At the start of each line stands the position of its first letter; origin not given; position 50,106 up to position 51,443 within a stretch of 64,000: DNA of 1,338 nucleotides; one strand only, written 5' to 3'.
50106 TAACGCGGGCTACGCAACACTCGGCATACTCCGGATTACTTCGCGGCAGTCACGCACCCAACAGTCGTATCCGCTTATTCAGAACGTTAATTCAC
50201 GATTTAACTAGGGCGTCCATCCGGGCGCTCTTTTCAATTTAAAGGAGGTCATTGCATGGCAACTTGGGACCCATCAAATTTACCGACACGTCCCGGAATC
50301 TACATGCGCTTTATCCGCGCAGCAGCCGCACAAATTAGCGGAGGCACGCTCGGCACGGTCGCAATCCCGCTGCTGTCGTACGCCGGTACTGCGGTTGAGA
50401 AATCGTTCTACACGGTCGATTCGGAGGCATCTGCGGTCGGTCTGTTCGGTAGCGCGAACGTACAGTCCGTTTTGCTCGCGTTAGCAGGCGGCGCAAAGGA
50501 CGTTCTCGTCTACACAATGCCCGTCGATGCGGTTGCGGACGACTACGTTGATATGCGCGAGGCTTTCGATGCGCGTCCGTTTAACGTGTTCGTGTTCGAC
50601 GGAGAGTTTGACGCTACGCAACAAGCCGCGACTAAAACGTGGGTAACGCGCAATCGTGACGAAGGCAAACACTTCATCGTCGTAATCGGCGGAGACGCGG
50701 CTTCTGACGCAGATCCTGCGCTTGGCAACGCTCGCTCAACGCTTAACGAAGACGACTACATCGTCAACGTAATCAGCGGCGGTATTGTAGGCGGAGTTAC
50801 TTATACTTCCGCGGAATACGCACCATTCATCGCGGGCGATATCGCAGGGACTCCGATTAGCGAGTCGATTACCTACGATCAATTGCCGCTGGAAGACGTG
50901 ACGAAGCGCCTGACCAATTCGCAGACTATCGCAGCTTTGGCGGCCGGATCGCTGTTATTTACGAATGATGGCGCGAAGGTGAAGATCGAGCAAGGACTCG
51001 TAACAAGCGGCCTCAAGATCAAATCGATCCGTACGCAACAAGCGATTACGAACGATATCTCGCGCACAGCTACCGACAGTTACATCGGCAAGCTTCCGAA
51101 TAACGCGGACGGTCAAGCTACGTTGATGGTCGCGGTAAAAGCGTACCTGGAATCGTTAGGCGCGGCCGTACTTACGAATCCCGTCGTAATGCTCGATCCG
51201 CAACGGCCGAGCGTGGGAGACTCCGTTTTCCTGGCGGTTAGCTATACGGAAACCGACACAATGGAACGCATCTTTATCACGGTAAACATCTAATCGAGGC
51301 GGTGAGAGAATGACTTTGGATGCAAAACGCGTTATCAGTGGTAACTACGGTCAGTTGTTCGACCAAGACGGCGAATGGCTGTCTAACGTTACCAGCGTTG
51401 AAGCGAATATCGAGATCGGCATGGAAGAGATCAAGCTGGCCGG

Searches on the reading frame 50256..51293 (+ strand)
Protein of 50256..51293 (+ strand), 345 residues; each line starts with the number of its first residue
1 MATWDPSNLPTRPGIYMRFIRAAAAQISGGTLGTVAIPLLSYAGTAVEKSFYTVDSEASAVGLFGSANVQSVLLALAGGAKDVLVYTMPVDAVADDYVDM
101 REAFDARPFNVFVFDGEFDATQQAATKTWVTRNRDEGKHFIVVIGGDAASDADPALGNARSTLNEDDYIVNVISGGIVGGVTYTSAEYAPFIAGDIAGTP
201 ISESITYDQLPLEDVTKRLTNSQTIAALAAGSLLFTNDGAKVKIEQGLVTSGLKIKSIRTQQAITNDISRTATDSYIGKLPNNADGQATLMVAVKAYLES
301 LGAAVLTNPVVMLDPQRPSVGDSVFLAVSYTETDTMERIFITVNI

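Call 64: search_protein_families(library=phrogs, proteins=[window:50256-51293:+], max_evalue=0.00001)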
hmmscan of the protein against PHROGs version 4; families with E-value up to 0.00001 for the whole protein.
window:50256-51293:+ (345 aa): 2 families
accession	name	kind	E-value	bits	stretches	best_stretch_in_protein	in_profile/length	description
phrog_279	-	tail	2.5e-53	182.5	2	93-344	215-481/489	tail sheath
phrog_1480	-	tail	2.7e-39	136.1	1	13-307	4-291/353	tail sheath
